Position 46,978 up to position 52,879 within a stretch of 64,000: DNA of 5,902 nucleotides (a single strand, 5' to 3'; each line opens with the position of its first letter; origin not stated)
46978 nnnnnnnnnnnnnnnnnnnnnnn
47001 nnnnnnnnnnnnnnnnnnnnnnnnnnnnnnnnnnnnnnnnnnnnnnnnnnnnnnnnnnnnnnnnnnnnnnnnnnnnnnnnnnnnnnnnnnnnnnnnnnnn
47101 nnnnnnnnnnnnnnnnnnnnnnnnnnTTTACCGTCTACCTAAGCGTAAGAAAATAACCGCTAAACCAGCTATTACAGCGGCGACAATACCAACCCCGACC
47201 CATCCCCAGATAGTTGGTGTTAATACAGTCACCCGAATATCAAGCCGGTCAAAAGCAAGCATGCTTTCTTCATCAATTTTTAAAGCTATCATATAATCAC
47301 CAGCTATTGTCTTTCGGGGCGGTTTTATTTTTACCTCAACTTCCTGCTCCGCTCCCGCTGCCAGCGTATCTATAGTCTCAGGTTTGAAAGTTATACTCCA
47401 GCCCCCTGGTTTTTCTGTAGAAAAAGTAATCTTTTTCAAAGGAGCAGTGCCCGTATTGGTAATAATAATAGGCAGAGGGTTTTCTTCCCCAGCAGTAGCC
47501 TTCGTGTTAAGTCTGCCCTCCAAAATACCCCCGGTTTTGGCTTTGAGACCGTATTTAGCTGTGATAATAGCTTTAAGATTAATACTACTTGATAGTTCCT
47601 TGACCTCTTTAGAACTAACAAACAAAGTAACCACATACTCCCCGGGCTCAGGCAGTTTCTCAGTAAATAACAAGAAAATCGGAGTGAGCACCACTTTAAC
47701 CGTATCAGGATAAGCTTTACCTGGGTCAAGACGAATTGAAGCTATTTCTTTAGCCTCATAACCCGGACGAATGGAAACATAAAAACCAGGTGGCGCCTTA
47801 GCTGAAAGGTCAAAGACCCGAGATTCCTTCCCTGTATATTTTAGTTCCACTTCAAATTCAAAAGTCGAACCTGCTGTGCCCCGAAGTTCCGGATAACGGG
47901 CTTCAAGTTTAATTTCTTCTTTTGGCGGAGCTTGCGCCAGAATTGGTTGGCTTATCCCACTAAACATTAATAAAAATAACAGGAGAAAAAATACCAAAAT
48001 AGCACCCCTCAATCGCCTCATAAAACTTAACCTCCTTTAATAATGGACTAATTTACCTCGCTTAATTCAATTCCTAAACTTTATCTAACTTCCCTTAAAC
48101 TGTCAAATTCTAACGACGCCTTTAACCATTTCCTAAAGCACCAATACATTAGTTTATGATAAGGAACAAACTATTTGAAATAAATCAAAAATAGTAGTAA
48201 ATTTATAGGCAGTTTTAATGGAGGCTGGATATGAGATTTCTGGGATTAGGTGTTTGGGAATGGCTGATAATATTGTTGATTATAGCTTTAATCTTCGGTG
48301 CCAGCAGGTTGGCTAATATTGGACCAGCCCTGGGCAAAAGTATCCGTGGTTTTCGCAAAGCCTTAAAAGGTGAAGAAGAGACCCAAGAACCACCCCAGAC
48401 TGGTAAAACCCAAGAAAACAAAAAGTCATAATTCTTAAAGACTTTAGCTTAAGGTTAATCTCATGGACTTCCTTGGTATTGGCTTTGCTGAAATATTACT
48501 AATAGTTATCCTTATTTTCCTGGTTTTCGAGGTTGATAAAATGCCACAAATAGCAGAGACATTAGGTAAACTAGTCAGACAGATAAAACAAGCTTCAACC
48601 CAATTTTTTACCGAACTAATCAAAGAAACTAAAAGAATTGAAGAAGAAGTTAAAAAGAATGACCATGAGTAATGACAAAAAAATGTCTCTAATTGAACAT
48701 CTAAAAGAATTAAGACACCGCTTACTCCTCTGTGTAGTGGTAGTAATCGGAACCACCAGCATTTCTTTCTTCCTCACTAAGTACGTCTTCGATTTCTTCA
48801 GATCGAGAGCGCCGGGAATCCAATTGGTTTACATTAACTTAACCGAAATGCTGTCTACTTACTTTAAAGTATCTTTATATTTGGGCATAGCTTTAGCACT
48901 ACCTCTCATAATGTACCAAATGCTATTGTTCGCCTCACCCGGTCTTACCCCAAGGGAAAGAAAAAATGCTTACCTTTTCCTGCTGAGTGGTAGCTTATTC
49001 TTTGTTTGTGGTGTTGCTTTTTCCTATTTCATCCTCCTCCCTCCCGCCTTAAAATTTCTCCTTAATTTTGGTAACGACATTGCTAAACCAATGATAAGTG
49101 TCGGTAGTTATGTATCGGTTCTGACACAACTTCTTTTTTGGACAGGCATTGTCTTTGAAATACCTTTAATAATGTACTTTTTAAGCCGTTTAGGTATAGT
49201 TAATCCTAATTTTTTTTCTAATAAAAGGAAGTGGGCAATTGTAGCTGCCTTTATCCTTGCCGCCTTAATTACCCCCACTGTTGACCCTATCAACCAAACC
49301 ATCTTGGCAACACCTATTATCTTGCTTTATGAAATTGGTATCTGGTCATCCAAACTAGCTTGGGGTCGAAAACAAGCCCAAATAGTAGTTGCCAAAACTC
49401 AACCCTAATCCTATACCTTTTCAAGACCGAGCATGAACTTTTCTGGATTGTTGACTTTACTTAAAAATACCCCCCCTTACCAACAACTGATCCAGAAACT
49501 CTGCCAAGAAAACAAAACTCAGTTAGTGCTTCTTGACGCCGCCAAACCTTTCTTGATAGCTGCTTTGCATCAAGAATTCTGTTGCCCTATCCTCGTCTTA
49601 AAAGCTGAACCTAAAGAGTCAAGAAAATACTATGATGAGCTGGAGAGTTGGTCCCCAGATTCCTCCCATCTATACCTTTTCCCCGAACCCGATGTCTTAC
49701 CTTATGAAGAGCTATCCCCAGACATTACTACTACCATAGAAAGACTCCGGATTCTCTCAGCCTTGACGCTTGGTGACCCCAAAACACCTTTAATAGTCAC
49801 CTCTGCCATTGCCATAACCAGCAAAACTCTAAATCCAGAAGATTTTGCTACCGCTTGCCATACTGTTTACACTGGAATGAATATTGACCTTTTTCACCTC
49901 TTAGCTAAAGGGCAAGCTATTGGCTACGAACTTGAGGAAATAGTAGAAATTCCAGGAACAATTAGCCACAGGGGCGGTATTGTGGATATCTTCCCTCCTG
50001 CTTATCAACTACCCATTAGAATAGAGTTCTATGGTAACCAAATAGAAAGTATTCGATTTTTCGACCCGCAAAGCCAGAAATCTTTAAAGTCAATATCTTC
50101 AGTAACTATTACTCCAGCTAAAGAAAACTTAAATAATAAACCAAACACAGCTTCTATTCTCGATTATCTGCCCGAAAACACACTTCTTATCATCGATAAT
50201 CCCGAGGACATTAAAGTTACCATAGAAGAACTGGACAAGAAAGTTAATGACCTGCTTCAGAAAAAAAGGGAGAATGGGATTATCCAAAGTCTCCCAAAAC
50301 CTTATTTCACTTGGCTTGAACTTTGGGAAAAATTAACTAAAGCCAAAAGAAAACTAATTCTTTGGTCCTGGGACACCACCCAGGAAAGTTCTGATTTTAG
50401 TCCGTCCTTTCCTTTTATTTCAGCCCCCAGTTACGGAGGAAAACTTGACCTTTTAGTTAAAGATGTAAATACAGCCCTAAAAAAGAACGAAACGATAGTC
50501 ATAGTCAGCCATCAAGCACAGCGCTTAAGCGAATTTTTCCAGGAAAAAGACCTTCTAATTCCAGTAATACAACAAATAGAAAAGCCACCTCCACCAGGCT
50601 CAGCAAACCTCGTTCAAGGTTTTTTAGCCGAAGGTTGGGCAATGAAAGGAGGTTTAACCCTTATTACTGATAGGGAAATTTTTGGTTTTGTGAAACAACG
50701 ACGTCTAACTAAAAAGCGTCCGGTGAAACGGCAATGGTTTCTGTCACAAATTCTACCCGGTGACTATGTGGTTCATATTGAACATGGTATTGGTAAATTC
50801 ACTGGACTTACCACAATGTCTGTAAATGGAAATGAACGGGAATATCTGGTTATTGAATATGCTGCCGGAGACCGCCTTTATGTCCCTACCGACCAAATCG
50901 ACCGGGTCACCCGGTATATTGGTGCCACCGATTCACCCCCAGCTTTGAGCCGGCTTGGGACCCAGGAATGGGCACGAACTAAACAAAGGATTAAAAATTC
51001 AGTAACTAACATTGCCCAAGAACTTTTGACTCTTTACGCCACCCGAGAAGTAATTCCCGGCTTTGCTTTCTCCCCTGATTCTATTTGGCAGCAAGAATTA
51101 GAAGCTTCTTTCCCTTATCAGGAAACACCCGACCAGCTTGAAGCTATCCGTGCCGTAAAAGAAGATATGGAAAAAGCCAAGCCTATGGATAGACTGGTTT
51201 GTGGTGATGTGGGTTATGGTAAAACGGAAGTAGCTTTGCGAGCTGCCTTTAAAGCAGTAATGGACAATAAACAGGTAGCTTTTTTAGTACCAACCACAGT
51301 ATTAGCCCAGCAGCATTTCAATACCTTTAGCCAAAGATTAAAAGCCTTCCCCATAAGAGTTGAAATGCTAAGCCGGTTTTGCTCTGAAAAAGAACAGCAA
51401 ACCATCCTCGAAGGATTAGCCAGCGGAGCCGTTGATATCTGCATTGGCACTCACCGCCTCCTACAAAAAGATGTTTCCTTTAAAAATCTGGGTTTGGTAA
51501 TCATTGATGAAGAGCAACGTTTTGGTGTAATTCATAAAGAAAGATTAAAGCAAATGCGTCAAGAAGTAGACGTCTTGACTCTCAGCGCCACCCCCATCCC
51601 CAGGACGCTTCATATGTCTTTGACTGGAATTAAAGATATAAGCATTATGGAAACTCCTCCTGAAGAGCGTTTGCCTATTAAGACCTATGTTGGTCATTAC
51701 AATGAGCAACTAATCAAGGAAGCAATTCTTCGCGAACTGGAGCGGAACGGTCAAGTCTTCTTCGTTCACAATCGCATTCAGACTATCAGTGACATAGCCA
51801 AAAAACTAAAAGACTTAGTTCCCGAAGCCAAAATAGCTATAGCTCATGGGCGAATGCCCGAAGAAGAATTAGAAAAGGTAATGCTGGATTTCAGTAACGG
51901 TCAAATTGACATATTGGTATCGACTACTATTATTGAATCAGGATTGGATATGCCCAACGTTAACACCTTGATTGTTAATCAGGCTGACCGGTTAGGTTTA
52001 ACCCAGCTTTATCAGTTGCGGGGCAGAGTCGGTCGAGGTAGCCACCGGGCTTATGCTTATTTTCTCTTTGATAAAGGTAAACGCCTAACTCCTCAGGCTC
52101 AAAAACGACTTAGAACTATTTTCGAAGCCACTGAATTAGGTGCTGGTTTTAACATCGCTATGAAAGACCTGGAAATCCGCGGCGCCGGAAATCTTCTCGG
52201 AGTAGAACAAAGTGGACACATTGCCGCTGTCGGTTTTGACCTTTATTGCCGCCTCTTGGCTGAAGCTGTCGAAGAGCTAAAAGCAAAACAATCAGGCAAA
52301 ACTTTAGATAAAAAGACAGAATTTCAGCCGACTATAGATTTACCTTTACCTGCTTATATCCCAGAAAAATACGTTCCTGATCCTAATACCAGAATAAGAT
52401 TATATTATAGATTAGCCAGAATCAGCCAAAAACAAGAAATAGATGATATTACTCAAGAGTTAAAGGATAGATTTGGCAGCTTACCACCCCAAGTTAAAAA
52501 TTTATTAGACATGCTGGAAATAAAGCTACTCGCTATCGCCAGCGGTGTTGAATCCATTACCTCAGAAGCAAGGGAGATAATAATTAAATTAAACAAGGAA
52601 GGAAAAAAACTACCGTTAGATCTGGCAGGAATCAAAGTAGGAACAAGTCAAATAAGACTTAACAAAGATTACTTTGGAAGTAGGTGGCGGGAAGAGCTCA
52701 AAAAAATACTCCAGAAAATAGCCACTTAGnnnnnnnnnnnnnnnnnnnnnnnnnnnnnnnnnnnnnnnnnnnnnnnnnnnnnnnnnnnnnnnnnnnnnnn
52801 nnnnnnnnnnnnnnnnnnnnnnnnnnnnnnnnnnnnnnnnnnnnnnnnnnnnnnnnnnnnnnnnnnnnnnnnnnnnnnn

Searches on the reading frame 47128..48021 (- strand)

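Call 71: search_protein_families(library=pfam, proteins=[window:47128-48021:-], max_evalue=0.00001)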
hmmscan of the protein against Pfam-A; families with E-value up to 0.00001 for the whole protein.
window:47128-48021:- (297 aa): 1 family
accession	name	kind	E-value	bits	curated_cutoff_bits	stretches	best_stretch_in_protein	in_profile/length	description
PF10633.15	NPCBM_assoc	-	5e-20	71.9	24.4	1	175-249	1-75/78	NPCBM-associated, NEW3 domain of alpha-galactosidase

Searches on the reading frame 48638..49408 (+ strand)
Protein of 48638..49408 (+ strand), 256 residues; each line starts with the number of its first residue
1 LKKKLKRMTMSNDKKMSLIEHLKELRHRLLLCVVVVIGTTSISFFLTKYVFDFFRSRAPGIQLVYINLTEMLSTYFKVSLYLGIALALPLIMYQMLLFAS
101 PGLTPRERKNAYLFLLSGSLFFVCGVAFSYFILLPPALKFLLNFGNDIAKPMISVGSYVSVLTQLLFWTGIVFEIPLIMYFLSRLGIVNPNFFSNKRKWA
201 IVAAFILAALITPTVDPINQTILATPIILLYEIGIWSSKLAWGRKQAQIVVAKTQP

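Call 71: search_protein_families(library=pfam, proteins=[window:48638-49408:+], max_evalue=0.00001)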
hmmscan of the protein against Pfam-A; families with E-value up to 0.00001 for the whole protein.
window:48638-49408:+ (256 aa): 1 family
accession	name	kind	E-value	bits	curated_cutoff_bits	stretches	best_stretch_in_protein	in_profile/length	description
PF00902.23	TatC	-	1.4e-62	211.7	25.1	1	20-226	1-208/208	Sec-independent protein translocase protein (TatC)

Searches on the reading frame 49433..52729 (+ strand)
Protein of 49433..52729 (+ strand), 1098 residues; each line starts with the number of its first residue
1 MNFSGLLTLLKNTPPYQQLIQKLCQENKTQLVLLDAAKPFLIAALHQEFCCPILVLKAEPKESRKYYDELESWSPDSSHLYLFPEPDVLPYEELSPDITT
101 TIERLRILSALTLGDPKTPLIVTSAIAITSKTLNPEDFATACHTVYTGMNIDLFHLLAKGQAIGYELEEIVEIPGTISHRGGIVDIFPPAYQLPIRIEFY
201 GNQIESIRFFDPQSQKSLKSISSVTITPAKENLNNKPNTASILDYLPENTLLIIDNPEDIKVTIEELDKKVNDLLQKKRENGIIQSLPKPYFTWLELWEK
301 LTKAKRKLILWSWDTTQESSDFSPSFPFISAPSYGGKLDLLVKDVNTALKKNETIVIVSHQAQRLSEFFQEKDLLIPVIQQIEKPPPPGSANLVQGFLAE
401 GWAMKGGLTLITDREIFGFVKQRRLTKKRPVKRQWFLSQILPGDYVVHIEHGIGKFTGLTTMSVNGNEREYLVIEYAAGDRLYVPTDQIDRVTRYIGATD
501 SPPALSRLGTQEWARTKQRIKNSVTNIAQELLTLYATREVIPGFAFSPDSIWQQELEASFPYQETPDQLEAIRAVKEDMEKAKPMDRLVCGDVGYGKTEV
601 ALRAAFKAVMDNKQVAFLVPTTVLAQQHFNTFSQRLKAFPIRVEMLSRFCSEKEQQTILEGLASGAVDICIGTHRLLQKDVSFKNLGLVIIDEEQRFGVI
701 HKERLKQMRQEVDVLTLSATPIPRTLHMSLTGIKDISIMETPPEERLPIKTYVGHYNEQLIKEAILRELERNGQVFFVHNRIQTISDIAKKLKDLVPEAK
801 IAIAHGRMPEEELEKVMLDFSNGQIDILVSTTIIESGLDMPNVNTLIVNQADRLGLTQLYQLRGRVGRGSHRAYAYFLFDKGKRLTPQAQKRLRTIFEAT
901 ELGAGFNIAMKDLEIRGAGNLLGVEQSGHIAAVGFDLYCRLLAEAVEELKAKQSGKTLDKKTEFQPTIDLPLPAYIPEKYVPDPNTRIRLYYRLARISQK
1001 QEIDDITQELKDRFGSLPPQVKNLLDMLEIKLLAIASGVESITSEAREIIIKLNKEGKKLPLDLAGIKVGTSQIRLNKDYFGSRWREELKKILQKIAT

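Call 72: search_protein_families(library=pfam, proteins=[window:49433-52729:+], max_evalue=0.00001)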
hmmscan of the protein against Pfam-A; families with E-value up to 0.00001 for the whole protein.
window:49433-52729:+ (1098 aa): 7 families
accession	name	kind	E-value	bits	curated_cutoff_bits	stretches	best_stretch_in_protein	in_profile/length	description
PF00270.35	DEAD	-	5.6e-28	98.2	26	1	565-726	1-164/167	DEAD/DEAH box helicase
PF03461.20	TRCF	-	4.3e-27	94.8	25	1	970-1058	1-89/95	TRCF domain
PF02559.22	CarD_TRCF_RID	-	1e-22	80.4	23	1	442-496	3-57/57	CarD-like/TRCF RID domain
PF00271.37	Helicase_C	-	1.3e-21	77.4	23.5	1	764-868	9-108/110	Helicase conserved C-terminal domain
PF17757.6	UvrB_inter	-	1.9e-20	73.2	22.9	1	147-231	5-90/91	UvrB interaction domain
PF04851.21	ResIII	-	2.7e-11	44.1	22.5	1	565-721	5-162/164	Type III restriction enzyme, res subunit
PF22590.2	Cas3-like_C_2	-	5.9e-06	27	27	0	772-869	2-104/106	CRISPR-associated nuclease/helicase Cas3, C-terminal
